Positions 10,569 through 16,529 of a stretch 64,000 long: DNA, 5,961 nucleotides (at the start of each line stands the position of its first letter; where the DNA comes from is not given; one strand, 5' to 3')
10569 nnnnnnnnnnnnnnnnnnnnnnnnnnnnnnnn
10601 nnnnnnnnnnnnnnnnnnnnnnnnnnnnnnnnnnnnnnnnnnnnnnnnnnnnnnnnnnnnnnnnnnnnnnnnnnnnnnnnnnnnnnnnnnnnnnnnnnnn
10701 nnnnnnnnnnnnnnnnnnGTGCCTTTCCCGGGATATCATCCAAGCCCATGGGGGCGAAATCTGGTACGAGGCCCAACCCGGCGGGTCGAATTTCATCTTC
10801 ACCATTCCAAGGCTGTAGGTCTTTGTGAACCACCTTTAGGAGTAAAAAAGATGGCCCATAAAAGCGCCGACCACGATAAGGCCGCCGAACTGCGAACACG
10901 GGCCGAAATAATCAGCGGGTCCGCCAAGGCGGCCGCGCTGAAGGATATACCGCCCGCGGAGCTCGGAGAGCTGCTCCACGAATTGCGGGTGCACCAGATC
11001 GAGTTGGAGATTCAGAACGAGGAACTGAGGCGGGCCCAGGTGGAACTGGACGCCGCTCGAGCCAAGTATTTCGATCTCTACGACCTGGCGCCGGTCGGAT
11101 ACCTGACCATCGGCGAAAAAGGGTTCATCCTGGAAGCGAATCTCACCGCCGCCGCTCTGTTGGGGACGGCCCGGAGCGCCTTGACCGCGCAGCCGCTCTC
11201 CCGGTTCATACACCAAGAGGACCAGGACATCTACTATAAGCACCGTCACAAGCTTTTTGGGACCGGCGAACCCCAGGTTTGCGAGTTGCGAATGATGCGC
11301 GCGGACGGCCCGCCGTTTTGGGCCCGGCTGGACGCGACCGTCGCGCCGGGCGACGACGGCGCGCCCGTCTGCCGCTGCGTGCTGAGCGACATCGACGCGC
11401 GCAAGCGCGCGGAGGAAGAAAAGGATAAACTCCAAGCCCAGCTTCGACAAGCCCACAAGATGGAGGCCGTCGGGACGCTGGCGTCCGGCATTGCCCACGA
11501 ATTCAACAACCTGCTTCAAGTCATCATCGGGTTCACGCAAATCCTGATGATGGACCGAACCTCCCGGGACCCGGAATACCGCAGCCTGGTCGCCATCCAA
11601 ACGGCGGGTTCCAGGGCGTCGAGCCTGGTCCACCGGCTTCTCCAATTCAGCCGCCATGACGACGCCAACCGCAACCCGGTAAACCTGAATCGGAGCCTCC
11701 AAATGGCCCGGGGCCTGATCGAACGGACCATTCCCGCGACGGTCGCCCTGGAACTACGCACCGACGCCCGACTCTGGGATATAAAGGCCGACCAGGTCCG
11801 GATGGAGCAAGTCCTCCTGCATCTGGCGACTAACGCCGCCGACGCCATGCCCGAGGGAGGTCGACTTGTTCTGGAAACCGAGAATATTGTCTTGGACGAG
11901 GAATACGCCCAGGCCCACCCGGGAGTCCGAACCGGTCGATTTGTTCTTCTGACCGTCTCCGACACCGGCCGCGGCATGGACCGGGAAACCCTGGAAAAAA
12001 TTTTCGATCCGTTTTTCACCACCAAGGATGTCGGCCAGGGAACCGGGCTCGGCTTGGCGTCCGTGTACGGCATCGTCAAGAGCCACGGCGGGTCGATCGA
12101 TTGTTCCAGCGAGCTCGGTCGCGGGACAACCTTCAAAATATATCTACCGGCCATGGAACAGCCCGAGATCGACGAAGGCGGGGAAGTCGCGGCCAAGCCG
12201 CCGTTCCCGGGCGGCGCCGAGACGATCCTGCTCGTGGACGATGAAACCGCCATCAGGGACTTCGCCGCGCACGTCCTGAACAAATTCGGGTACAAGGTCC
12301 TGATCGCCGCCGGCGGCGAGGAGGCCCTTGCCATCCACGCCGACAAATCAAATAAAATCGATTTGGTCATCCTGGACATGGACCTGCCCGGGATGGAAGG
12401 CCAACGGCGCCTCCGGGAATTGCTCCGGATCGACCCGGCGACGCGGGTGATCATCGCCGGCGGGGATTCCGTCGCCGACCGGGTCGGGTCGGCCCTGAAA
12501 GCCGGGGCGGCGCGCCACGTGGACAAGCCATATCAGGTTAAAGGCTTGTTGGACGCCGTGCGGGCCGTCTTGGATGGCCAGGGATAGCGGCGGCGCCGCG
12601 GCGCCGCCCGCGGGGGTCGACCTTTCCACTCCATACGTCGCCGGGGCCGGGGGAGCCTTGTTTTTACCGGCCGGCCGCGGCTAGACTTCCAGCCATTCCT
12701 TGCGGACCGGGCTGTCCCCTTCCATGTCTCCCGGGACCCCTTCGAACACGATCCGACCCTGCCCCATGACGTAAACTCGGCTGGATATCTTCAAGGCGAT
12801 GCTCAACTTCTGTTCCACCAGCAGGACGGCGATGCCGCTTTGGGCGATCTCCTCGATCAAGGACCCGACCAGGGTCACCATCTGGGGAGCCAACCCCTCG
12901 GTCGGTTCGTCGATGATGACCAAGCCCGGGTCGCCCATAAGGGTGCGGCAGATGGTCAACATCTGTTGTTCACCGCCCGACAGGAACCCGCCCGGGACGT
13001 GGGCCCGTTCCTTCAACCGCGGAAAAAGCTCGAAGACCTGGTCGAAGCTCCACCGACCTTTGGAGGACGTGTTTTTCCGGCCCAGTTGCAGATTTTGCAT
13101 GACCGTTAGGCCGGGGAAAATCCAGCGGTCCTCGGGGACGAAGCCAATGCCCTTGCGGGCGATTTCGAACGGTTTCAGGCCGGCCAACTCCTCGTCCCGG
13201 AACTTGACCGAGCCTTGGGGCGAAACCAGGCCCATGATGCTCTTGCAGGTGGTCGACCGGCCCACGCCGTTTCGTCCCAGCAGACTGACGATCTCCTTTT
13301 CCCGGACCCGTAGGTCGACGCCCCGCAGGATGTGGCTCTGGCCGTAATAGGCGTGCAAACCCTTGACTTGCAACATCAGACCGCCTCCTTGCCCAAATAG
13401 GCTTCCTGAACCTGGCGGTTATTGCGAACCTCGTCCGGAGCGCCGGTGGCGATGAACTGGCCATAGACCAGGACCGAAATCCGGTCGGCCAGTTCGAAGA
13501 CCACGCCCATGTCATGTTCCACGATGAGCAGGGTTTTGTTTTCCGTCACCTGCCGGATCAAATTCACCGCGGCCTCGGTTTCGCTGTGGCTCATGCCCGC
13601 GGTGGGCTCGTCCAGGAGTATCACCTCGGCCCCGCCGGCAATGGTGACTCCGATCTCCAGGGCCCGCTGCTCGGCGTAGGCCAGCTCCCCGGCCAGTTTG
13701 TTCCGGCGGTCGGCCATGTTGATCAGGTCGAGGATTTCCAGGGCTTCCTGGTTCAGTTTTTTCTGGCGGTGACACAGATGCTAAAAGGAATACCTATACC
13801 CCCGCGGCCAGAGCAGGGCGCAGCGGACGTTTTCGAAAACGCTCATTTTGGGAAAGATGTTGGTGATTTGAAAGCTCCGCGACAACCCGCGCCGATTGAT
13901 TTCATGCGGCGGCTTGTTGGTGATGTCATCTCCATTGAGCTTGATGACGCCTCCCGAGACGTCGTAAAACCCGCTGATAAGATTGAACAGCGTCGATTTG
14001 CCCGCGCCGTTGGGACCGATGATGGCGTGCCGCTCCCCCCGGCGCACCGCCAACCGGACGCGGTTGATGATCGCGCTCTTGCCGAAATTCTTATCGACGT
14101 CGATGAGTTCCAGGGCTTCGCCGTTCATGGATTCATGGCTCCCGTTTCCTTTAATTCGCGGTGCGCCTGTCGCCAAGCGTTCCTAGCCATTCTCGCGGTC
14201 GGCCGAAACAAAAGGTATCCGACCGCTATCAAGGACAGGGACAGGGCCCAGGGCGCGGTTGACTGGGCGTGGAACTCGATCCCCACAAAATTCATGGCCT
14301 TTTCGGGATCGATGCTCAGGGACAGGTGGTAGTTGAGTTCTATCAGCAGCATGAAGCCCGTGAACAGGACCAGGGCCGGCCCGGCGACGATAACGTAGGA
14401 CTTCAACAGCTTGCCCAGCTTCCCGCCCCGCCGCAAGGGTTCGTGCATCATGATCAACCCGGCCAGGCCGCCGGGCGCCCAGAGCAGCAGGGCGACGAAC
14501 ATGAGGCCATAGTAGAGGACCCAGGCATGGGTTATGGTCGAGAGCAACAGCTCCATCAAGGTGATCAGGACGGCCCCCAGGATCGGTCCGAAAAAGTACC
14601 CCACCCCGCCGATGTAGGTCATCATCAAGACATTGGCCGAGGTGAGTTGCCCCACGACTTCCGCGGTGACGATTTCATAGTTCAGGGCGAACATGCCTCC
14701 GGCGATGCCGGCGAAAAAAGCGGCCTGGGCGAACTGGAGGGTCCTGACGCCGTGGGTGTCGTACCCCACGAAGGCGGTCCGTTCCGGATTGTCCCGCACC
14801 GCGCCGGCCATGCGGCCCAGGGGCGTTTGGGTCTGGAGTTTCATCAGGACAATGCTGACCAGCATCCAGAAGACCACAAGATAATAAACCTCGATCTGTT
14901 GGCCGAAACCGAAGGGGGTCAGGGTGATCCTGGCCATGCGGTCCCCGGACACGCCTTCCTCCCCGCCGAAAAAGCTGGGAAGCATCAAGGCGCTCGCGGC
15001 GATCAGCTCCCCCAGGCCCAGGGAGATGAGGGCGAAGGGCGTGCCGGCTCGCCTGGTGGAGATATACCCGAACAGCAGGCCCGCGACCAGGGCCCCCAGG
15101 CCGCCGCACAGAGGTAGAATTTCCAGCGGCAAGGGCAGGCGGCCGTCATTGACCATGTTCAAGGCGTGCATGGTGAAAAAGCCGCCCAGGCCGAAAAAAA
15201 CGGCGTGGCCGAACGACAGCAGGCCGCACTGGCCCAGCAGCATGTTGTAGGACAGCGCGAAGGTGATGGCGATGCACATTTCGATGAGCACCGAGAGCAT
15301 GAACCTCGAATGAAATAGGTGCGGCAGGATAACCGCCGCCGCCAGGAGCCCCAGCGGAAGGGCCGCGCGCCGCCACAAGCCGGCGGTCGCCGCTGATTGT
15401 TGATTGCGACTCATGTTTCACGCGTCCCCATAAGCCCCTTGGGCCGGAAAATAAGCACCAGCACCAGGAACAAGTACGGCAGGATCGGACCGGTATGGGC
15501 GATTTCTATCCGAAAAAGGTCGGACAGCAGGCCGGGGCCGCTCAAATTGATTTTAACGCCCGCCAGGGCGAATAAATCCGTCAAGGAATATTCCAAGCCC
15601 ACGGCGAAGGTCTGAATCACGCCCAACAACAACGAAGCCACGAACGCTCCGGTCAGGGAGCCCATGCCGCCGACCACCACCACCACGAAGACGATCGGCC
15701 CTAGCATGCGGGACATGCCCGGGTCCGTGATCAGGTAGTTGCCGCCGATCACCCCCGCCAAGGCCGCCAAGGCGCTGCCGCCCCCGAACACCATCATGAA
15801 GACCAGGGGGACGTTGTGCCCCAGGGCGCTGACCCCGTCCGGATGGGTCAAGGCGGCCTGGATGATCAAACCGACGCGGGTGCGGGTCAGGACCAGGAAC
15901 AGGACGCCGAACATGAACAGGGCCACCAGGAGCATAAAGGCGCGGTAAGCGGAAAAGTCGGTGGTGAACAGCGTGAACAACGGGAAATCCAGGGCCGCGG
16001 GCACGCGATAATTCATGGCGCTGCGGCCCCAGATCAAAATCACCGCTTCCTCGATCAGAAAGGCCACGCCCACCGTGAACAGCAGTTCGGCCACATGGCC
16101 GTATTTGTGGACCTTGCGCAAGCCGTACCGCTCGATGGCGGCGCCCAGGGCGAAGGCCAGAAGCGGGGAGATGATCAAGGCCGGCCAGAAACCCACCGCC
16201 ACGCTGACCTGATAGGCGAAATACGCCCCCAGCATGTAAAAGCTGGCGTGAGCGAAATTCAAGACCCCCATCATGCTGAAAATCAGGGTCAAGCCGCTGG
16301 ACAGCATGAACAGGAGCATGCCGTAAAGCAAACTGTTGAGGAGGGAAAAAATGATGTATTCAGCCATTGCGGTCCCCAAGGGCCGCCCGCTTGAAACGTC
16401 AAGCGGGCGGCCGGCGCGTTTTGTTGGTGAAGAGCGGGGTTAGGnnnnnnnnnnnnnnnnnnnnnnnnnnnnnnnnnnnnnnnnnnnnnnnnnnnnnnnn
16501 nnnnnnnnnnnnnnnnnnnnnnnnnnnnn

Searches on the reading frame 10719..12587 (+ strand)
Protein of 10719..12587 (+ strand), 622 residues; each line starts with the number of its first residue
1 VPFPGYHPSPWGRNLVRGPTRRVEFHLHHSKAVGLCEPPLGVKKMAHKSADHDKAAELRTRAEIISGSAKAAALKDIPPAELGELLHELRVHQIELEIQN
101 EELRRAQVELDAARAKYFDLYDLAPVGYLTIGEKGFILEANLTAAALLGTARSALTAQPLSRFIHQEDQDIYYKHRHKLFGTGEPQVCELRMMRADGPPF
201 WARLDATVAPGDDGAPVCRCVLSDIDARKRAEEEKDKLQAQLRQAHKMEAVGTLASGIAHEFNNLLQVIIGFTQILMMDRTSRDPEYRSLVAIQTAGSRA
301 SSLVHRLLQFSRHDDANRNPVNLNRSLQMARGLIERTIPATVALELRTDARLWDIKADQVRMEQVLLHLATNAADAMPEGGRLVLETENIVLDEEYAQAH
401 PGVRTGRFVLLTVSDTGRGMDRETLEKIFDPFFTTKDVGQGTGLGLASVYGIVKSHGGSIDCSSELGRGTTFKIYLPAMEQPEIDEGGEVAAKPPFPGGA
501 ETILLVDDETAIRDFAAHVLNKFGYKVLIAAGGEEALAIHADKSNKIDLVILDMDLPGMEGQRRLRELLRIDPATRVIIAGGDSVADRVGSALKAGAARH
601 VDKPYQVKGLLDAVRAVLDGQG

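Call 81: search_protein_families(library=pfam, proteins=[window:10719-12587:+], max_evalue=0.00001)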
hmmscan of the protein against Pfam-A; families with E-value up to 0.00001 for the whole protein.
window:10719-12587:+ (622 aa): 6 families
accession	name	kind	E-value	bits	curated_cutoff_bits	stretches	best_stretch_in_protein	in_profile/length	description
PF02518.31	HATPase_c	-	6.1e-24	85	26.4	1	358-478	2-109/111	Histidine kinase-, DNA gyrase B-, and HSP90-like ATPase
PF00072.30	Response_reg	-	7.9e-21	74.7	30.2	1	503-615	1-111/111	Response regulator receiver domain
PF00512.31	HisKA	-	1.9e-10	41.1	26.9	1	252-314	3-64/66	His Kinase A (phospho-acceptor) domain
PF13426.13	PAS_9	-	3.2e-09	37.4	27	1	125-225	1-101/103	PAS domain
PF00989.32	PAS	-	1.1e-07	32.3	22.6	1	119-208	5-95/113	PAS fold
PF08447.18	PAS_3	-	9.6e-07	29.4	25.6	1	143-218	7-84/89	PAS fold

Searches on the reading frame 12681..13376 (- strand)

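Call 81: search_protein_families(library=pfam, proteins=[window:12681-13376:-], max_evalue=0.00001)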
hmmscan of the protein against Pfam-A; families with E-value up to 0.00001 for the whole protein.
window:12681-13376:- (231 aa): 1 family
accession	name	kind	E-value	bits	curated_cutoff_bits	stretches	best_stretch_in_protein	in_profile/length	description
PF00005.33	ABC_tran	-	1.9e-26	93.7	25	1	17-159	1-136/137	ABC transporter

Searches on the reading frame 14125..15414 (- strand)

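Call 81: search_protein_families(library=pfam, proteins=[window:14125-15414:-], max_evalue=0.00001)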
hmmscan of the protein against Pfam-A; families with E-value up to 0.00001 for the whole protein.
window:14125-15414:- (429 aa): 1 family
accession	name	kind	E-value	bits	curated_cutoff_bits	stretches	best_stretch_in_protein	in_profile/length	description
PF02653.21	BPD_transp_2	-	3.1e-31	108.9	26.8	1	39-310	2-265/269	Branched-chain amino acid transport system / permease component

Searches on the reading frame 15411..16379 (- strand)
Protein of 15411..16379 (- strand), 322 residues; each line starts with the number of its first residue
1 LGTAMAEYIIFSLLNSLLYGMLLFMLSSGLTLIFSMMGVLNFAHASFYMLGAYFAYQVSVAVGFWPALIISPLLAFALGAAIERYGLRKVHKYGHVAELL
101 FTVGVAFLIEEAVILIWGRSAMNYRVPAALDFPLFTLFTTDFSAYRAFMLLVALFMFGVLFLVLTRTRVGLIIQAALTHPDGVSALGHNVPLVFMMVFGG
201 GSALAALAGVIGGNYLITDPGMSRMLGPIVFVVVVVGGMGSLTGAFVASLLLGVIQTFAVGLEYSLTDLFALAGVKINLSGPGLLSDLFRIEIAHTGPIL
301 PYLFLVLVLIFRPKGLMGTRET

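Call 82: search_protein_families(library=pfam, proteins=[window:15411-16379:-], max_evalue=0.00001)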
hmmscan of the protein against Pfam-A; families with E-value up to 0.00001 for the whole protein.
window:15411-16379:- (322 aa): 1 family
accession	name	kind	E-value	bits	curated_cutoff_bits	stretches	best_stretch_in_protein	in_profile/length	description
PF02653.21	BPD_transp_2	-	2.5e-30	106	26.8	1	13-270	2-260/269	Branched-chain amino acid transport system / permease component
